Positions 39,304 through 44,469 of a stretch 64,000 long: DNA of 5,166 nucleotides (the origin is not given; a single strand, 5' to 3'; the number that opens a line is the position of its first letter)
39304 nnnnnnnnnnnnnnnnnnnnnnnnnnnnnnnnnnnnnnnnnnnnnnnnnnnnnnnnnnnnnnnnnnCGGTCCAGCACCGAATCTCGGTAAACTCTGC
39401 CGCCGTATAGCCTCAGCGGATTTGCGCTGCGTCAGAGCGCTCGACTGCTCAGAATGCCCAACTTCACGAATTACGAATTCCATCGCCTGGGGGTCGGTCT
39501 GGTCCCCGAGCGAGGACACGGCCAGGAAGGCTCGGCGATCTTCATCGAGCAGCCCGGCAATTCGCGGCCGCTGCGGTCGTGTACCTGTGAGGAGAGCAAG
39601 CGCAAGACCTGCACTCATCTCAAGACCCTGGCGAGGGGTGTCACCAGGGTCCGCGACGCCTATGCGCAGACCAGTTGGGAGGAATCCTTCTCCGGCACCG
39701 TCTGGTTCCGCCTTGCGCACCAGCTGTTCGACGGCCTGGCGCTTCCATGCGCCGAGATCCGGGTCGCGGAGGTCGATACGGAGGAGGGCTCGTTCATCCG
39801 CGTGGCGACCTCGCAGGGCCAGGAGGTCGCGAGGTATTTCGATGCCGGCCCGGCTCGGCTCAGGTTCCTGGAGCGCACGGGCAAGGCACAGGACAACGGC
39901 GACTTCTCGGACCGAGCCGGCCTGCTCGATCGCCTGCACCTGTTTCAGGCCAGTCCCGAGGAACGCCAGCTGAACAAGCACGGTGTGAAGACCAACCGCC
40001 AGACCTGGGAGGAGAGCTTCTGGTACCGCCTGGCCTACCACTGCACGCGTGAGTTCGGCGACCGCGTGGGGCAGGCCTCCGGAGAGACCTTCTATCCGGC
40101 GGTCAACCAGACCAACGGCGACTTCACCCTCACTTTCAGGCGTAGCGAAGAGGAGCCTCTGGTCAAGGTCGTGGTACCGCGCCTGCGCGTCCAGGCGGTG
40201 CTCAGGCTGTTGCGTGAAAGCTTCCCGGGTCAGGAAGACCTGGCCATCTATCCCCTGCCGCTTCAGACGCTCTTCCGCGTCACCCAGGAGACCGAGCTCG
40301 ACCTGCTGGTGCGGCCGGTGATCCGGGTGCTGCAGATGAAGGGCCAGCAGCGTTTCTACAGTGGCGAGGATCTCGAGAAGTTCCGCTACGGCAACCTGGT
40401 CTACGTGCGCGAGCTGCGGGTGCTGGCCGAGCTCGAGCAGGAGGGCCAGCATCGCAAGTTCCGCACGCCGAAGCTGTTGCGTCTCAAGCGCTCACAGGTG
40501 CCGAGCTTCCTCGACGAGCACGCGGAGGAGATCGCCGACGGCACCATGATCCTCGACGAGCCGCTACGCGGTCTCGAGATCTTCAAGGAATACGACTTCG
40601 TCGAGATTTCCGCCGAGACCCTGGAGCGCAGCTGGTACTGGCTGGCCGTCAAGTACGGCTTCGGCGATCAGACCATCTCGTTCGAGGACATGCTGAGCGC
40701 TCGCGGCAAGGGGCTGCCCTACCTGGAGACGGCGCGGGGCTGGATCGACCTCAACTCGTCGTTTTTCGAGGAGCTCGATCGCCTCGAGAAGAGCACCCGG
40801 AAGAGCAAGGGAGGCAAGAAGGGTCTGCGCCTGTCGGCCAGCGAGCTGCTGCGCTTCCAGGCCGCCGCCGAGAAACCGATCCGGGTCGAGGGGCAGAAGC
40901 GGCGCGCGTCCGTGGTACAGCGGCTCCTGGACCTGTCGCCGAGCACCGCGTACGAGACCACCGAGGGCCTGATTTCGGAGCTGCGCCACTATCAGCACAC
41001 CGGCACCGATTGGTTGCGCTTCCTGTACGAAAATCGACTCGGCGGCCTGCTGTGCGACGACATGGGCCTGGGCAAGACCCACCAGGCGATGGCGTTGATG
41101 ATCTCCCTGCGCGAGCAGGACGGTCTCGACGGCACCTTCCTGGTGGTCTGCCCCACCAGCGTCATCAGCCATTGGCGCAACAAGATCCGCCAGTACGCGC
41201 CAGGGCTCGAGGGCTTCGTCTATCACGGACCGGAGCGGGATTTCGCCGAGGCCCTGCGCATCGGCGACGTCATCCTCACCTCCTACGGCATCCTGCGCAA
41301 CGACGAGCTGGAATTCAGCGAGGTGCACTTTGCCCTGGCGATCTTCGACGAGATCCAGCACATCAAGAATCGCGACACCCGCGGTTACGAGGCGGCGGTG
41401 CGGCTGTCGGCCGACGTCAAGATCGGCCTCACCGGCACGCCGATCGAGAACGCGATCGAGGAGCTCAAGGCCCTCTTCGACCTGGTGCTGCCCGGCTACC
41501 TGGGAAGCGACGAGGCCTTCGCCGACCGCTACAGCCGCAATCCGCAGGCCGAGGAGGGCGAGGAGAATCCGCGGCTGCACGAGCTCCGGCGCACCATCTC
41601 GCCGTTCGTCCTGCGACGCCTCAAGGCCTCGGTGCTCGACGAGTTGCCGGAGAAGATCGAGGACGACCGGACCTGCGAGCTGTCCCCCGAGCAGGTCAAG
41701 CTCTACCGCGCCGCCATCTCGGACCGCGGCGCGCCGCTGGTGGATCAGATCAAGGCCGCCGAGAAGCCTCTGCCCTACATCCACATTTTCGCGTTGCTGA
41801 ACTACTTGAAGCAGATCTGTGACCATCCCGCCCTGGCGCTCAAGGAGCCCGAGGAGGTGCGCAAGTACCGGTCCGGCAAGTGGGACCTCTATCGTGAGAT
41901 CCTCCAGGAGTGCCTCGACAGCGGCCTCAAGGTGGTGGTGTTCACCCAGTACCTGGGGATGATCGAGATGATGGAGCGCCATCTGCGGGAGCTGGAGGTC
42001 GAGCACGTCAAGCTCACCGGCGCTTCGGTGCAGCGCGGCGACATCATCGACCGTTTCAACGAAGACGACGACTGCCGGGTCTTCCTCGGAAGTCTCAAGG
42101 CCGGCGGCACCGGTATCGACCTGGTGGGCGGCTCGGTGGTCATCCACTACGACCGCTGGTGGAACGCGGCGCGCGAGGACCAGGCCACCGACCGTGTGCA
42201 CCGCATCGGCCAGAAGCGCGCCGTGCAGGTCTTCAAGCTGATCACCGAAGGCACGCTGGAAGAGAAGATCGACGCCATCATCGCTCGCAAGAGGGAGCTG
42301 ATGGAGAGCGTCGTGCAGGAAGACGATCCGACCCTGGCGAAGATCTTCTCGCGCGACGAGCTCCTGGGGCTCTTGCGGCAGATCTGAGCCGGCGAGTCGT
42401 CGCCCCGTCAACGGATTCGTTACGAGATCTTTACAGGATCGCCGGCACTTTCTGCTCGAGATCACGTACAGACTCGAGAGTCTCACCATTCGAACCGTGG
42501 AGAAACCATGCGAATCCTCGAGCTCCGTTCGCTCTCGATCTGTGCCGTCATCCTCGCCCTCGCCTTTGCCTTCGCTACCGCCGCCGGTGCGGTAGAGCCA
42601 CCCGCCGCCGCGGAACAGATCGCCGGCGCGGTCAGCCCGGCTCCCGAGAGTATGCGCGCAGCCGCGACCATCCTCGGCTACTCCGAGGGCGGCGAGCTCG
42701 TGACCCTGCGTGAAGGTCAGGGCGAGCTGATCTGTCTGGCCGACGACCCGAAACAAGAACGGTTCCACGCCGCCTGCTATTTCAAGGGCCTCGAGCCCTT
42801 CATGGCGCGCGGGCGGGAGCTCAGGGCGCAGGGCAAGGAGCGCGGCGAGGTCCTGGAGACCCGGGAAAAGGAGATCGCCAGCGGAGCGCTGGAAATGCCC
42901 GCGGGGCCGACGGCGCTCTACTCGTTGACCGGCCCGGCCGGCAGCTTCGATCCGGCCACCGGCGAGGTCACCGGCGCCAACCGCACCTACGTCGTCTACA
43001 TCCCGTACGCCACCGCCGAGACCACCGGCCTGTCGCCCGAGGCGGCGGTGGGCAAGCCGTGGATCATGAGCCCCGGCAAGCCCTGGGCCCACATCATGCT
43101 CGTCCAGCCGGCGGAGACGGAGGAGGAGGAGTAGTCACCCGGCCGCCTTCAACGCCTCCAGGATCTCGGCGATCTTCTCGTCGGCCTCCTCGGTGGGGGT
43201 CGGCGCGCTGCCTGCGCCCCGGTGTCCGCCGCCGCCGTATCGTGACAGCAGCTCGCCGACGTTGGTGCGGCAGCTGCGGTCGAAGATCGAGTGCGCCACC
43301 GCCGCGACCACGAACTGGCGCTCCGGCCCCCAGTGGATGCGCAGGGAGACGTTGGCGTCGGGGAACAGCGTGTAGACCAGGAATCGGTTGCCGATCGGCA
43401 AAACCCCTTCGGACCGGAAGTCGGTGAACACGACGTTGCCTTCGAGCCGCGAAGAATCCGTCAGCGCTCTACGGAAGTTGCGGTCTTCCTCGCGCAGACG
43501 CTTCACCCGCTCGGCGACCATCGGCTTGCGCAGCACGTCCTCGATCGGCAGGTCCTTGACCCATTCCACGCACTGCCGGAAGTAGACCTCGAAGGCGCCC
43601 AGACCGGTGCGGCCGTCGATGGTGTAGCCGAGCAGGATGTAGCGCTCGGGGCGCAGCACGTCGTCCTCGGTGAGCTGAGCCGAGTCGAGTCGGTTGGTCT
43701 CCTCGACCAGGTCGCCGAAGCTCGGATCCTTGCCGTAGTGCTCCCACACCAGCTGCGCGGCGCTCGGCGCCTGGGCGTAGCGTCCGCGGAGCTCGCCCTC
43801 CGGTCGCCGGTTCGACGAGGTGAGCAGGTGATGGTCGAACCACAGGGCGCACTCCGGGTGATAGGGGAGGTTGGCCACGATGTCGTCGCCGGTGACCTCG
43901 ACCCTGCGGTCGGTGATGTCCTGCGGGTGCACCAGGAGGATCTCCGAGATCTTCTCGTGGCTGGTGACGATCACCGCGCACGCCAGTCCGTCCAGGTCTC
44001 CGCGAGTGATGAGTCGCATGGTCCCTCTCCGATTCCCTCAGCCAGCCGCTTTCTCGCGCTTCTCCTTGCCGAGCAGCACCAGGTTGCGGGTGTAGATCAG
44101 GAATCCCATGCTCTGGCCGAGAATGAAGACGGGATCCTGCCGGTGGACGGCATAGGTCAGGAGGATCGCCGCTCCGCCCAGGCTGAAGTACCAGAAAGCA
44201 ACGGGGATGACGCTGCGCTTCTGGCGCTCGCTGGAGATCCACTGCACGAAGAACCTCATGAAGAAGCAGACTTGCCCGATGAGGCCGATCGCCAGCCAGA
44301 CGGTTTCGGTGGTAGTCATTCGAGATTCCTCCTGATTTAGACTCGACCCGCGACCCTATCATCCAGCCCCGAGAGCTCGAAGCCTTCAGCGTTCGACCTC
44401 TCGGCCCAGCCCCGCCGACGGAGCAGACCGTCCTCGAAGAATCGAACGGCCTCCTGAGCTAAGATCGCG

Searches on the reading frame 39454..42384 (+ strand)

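Call 37: search_protein_families(library=pfam, proteins=[window:39454-42384:+], max_evalue=0.001)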
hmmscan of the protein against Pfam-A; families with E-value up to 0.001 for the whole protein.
window:39454-42384:+ (977 aa): 3 families
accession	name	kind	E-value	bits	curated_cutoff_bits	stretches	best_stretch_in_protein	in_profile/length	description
PF00176.29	SNF2-rel_dom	-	4.2e-57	193.9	24.9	1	513-793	1-289/290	SNF2-related domain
PF00271.37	Helicase_C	-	1.1e-16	61.4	23.5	1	815-919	4-110/110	Helicase conserved C-terminal domain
PF04851.21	ResIII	-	1.4e-10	41.7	22.5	1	509-664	3-163/164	Type III restriction enzyme, res subunit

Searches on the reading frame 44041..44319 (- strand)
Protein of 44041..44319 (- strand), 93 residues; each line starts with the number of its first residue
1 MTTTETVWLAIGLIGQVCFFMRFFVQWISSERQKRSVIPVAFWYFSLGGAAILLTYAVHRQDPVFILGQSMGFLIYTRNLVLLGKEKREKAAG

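Call 37: search_protein_families(library=pfam, proteins=[window:44041-44319:-], max_evalue=0.001)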
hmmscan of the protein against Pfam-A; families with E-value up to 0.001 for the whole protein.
window:44041-44319:- (93 aa): 1 family
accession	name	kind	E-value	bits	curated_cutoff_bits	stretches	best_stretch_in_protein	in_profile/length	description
PF07578.16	LAB_N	-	2.4e-33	114.5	26.7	1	11-81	1-71/71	Lipid A Biosynthesis N-terminal domain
